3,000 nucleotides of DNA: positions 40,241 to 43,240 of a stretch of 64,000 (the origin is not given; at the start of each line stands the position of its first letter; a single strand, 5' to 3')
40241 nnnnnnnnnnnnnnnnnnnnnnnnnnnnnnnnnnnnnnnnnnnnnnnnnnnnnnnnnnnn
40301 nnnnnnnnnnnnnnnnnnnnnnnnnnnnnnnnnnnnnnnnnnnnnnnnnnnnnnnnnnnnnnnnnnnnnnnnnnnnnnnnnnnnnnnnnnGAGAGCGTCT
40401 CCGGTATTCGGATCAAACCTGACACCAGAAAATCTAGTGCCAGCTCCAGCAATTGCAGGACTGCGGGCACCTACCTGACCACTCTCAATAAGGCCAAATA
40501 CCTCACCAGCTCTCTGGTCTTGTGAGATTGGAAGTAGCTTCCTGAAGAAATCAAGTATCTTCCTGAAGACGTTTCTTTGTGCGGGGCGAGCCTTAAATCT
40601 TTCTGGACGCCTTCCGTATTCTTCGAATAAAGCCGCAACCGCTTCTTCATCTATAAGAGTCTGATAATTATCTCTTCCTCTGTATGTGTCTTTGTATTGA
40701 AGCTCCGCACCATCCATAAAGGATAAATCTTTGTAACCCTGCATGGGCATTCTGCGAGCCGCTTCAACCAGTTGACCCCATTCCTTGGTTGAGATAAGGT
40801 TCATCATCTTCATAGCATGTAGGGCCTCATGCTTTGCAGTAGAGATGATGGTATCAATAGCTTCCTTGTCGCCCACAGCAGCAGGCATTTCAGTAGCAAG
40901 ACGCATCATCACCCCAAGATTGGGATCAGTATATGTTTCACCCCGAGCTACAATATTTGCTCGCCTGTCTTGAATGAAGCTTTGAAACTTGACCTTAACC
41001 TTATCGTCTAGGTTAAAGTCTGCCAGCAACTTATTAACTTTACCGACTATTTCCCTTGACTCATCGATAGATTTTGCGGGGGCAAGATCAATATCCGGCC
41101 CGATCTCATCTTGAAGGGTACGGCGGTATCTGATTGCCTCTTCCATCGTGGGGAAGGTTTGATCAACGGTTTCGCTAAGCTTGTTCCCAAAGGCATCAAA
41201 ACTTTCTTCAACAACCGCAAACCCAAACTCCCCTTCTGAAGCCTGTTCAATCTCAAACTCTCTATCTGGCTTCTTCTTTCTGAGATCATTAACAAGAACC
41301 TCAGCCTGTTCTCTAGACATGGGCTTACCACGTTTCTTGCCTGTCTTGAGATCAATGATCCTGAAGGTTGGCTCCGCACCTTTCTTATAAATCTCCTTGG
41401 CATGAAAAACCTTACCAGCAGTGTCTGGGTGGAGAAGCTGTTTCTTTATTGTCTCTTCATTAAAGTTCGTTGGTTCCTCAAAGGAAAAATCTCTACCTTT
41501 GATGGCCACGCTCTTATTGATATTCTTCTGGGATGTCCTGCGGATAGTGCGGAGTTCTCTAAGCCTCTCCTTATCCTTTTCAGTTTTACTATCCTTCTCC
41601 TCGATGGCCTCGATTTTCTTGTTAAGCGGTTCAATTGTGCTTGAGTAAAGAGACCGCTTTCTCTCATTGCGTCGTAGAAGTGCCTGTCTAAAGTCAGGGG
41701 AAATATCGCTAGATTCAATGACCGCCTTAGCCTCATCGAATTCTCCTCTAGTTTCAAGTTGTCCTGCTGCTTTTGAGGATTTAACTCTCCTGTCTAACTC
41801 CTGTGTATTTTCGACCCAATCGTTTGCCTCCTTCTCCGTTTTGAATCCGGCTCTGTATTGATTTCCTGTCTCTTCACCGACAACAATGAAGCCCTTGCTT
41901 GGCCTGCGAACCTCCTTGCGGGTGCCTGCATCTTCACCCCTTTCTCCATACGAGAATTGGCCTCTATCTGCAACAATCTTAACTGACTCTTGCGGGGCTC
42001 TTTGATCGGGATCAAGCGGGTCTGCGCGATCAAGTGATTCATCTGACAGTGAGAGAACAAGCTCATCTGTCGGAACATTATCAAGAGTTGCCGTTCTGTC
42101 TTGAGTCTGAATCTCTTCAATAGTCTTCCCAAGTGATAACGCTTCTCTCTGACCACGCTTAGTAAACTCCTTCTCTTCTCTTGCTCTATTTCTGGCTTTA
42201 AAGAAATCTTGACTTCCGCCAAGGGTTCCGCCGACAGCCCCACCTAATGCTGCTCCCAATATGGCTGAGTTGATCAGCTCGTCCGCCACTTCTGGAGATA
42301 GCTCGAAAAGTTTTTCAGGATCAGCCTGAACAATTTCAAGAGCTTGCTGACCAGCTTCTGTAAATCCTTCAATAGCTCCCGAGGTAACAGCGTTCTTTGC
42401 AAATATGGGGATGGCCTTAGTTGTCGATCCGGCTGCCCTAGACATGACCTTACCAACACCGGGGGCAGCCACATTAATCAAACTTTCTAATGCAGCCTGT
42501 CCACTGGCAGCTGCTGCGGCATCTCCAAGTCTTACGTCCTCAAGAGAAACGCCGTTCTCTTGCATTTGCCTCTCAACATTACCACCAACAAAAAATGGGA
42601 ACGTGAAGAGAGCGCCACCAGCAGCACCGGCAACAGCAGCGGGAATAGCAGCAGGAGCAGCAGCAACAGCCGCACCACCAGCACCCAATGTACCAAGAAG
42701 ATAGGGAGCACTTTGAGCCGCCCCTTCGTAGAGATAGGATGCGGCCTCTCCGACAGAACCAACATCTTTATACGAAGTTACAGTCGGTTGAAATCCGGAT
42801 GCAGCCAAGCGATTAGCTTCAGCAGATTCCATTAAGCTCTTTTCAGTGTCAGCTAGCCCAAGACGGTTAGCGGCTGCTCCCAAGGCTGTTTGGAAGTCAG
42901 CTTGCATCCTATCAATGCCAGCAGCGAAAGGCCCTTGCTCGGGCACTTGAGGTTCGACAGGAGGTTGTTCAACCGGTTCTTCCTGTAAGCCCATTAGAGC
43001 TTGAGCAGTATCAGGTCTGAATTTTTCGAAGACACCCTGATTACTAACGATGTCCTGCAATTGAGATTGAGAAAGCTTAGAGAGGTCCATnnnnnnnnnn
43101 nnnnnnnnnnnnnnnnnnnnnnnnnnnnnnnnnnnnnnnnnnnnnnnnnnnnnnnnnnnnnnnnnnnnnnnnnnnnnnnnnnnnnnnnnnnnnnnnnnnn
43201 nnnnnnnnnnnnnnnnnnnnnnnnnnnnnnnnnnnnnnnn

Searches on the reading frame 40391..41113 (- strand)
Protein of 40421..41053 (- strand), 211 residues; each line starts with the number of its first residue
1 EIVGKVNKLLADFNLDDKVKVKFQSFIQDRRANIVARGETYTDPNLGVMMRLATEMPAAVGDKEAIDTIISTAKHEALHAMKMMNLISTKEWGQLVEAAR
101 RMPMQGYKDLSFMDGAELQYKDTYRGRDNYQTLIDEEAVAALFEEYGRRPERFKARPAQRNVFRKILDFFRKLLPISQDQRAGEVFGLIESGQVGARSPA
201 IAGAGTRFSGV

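Call 30: search_solved_structures(query=A1, max_evalue=10, show_alignments=3)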
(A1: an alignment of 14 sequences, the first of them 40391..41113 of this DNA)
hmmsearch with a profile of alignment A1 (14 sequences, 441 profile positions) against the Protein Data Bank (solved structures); distinct sequences matched with E-value up to 10: 1.
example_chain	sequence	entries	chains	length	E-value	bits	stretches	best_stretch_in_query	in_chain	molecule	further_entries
2k6o_A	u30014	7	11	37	0.47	12.9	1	246-273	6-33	Cathelicidin antimicrobial peptide | Antibacterial peptide LL-37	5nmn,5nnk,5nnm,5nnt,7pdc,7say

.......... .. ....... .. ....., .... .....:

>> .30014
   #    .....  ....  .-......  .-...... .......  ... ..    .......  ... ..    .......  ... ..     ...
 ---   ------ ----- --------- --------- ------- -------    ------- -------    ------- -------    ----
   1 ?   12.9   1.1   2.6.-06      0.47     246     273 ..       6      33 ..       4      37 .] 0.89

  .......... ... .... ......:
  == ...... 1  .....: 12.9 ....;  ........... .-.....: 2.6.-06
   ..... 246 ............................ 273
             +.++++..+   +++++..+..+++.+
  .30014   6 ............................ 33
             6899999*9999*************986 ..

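Call 31: search_protein_families(library=pfam, alignment_id=A1, max_evalue=0.1)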
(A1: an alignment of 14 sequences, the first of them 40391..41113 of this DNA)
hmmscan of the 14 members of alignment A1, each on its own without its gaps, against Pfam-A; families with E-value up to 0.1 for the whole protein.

A. member 1, window:40391-41113:- (241 aa): 0 families

B. families by the number of members that match (of 14 scanned): 6 families
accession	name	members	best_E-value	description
PF23802.1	DUF7178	1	1.9e-12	Family of unknown function (DUF7178)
PF01431.27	Peptidase_M13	1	6.2e-05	Peptidase family M13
PF09851.14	SHOCT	1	0.016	Short C-terminal domain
PF11985.13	Phage_Mu_Gp27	1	0.031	Bacteriophage Mu, Gp27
PF23268.1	RIN1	1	0.069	RIN1-like domain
PF21964.2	NSF_ATPase_lid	1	0.078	NSF, AAA+ ATPase lid domain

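Call 32: find_homologous_proteins(query=A1, max_evalue=0.00001)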
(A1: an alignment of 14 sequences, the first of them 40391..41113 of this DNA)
Query A1 (14 sequences) (241 aa, profile of the alignment): 7 proteins with E <= 0.00001 among 8000 candidates.
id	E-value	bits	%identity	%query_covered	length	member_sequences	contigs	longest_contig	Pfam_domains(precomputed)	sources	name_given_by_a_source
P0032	1.3e-108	382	29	55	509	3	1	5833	-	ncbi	-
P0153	1.4e-82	296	25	81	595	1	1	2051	-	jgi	-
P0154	6.1e-58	215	24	90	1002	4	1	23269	-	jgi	jgi:hypothetical protein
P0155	1.8e-57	214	24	90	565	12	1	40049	-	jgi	jgi:hypothetical protein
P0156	3.3e-49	186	22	72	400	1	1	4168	-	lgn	-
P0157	9.9e-45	172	29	54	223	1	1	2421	-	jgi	jgi:hypothetical protein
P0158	3.7e-18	84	29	56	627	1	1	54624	-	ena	-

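Call 38: predict_structure(alignment_id=A1)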
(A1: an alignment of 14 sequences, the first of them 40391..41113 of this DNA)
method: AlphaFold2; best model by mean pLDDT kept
length: 241 residues; sequences in the alignment: 14
mean_pLDDT: 69.1   pTM: 0.62
mean pLDDT of the five models: 69.1, 67.3, 65.3, 63.1, 62.1
residues with pLDDT >= 90: 74; 70-90: 55; 50-70: 39; < 50: 73
segments of 3 or more residues with pLDDT < 50: 1-14, 44-49, 51-62, 201-205, 207-241
pLDDT, mean of each block of 10 residues (from residue 1): 33 57 80 75 50 44 62 63 71 73 84 96 95 97 93 94 92 93 88 73 47 37 32 35 32
secondary structure, 60 per line:
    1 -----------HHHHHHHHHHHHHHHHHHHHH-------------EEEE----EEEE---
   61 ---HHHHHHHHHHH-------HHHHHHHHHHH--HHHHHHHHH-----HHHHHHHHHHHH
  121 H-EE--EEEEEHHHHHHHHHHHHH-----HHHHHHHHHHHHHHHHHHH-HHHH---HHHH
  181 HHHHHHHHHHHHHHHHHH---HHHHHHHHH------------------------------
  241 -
elements in order: H12-32 E46-49 E54-57 H64-74 H82-92 H95-103 H109-121 E127-131 H132-144 H150-168 H170-173 H177-198 H202-210

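Call 48: search_solved_structures(query=A2, max_evalue=10, show_alignments=3)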
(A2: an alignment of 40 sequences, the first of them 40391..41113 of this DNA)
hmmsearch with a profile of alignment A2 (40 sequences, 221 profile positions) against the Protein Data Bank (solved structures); distinct sequences matched with E-value up to 10: 6.
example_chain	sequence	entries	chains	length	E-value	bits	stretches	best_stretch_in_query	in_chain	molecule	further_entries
9r1o_A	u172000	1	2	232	0.00044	23.2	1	160-196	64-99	sc-apCC-6-DPH-NR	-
7rkc_A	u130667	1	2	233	0.0032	20.3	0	147-191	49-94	D_3_633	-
8qad_A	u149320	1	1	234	0.0044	19.9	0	163-196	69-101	sc-apCC-6-LLIA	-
8tlp_A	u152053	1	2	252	0.0073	19.2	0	147-191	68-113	D_3_633_8x, no peptide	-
8tm9_A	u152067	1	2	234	0.0078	19.1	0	147-191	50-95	D_3_633_8x peptide bound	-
2k6o_A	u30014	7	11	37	0.33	13.8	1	154-180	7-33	Cathelicidin antimicrobial peptide | Antibacterial peptide LL-37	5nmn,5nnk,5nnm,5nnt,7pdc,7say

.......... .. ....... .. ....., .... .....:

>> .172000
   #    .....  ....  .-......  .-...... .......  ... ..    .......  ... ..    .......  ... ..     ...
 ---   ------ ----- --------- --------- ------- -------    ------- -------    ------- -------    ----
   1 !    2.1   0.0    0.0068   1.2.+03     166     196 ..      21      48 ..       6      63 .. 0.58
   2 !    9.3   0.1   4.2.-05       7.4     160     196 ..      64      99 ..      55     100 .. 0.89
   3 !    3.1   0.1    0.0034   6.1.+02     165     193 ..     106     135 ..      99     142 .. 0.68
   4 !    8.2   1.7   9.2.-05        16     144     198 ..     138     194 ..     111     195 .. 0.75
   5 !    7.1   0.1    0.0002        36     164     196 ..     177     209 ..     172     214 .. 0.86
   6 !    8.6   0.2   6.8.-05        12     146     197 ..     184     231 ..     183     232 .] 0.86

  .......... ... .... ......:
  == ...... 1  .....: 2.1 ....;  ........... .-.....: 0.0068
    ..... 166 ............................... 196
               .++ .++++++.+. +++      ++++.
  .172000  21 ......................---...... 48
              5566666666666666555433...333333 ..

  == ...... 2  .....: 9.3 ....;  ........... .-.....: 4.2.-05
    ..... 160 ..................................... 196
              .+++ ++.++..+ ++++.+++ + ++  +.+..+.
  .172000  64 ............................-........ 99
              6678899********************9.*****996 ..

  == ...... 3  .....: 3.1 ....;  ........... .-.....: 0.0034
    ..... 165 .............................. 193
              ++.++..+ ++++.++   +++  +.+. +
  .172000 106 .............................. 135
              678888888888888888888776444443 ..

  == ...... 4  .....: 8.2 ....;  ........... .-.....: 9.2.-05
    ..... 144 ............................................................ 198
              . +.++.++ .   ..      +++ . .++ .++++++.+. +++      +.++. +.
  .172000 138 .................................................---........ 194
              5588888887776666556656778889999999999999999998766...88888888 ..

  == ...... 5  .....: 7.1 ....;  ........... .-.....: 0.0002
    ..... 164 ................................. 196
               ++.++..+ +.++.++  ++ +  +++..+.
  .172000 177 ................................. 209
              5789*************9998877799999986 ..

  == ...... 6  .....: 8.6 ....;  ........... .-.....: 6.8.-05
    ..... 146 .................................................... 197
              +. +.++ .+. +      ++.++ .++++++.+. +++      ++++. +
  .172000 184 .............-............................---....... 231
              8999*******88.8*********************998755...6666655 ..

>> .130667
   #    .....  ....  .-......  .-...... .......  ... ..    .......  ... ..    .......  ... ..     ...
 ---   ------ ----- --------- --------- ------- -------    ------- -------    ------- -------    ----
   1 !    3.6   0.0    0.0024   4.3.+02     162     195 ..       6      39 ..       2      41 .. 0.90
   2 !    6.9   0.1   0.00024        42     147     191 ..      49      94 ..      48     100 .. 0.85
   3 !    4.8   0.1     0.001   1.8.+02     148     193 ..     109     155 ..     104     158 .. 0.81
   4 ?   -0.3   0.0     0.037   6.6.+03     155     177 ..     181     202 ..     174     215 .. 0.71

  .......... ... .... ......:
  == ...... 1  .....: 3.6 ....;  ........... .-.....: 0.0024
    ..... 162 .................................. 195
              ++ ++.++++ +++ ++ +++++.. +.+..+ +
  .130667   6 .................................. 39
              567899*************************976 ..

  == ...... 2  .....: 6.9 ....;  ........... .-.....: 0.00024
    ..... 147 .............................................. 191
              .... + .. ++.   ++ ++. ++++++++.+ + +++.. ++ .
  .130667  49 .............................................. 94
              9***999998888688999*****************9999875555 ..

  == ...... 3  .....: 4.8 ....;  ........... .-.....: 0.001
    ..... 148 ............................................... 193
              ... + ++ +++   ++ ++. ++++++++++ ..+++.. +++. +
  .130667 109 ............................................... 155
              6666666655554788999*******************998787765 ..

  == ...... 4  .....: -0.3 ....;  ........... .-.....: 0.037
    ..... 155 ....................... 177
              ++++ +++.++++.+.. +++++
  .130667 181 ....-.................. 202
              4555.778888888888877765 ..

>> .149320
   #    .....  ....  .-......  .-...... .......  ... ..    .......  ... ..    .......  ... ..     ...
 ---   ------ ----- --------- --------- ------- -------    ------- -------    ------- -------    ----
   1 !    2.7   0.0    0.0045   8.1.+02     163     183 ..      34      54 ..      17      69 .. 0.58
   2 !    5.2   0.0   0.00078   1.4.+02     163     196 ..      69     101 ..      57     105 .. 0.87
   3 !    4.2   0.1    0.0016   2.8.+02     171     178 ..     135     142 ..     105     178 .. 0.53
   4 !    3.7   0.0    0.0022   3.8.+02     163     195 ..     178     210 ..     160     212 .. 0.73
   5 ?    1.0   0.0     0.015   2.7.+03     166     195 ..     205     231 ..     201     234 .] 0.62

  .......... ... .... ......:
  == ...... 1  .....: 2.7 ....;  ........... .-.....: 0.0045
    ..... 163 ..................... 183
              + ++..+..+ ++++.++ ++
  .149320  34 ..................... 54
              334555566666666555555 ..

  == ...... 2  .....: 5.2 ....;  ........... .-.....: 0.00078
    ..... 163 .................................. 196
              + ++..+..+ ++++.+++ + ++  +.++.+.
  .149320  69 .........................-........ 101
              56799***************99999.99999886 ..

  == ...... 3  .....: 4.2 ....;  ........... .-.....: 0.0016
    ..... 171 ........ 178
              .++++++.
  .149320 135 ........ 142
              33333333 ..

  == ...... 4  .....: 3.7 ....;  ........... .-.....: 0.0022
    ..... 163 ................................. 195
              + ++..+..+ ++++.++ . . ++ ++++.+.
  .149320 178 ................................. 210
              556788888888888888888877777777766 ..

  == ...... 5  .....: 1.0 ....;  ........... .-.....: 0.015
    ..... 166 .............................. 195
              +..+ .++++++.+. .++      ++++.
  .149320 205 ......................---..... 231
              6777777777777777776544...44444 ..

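Call 54: predict_structure(alignment_id=A2)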
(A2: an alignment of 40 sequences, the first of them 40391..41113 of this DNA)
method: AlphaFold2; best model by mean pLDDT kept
length: 241 residues; sequences in the alignment: 40
mean_pLDDT: 81.4   pTM: 0.80
mean pLDDT of the five models: 81.4, 80.7, 80.8, 78.1, 76.5
residues with pLDDT >= 90: 113; 70-90: 73; 50-70: 32; < 50: 23
segments of 3 or more residues with pLDDT < 50: 1-7, 191-199
pLDDT, mean of each block of 10 residues (from residue 1): 44 74 95 94 87 82 93 87 91 95 90 90 92 95 92 96 91 64 50 45 83 86 78 62 50
secondary structure, 60 per line:
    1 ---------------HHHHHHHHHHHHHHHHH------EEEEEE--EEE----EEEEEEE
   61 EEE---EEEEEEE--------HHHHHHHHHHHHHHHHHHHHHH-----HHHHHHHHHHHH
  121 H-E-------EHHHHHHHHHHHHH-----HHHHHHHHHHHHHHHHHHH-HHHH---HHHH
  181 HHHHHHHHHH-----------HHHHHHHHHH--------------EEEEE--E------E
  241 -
elements in order: H16-32 E39-44 E47-49 E54-63 E67-73 H82-103 H109-121 H132-144 H150-168 H170-173 H177-190 H202-211 E226-230

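Call 62: search_dna_similar(query=window:40421-41053:-, collection=phages, mode=protein, max_evalue=0.001, max_rows=30)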
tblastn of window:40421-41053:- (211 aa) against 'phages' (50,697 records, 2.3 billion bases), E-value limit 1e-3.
No match.

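Call 66: fold_search(model_id=the predicted structure, library=viral)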
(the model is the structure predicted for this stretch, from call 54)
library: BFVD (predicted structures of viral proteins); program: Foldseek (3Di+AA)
matches with E <= 10: 273; with E <= 0.001: 4
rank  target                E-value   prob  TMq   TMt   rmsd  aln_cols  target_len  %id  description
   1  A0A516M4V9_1          2.6e-08  1.00  0.53  0.13  11.8       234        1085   21  (no name in the UniProt tables at hand)
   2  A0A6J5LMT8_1          2.6e-06  1.00  0.60  0.15   6.1       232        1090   19  Uncharacterized protein [uncultured Caudovirales phage]
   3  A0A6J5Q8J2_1          1.9e-04  1.00  0.48  0.13  10.2       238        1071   18  RelA/SpoT [uncultured Caudovirales phage]
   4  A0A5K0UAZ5            5.3e-04  1.00  0.32  0.42   9.9       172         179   15  Uncharacterized protein (Fragment) [Yasminevirus sp. GU-2018]
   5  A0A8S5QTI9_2          1.0e-03  1.00  0.37  0.09   9.1       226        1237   23  Structural protein [CrAss-like virus sp. ctDAq1]
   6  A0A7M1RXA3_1          1.6e-03  1.00  0.40  0.14  10.9       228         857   16  Uncharacterized protein [uncultured phage cr108_1]
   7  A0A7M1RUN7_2          1.9e-03  1.00  0.37  0.10   9.8       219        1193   16  DNA helicase [uncultured phage cr50_1]
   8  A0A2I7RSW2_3          3.0e-03  1.00  0.47  0.13   6.8       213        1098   14  (no name in the UniProt tables at hand)
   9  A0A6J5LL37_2          4.9e-03  1.00  0.46  0.13   7.2       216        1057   16  Large polyvalent protein associated domain-containing protein [uncultured Caudovirales phage]
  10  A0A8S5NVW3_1          6.1e-03  0.99  0.38  0.11   9.6       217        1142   18  Phage MuF C-terminal domain-containing protein [Myoviridae sp. cthRr4]
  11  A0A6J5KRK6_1          6.8e-03  0.99  0.41  0.10  10.8       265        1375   16  Large polyvalent protein associated domain-containing protein [uncultured Caudovirales phage]
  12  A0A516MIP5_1          8.5e-03  1.00  0.45  0.15  11.7       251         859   13  (no name in the UniProt tables at hand)
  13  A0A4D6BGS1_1          1.1e-02  0.99  0.32  0.06  11.2       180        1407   23  (no name in the UniProt tables at hand)
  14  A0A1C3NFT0            1.1e-02  0.85  0.30  0.21  20.1       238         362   12  (no name in the UniProt tables at hand)
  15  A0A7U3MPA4            1.5e-02  0.94  0.37  0.28  19.5       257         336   11  (no name in the UniProt tables at hand)
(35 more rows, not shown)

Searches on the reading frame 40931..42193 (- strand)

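Call 12: search_protein_families(library=pfam, proteins=[window:40931-42193:-], max_evalue=5)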
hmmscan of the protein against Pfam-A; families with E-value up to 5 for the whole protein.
window:40931-42193:- (421 aa): 1 family
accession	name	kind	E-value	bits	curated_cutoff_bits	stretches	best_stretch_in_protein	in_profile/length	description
PF14657.12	Arm-DNA-bind_4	-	0.031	14.3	22.3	1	115-129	23-37/47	Arm DNA-binding domain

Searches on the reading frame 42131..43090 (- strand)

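Call 12: search_protein_families(library=pfam, proteins=[window:42131-43090:-], max_evalue=5)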
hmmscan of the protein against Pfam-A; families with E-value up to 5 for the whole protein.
window:42131-43090:- (320 aa): 1 family
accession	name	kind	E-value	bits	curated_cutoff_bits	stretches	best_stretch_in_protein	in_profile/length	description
PF06305.16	LapA_dom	-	0.21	12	28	0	276-311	22-57/64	Lipopolysaccharide assembly protein A domain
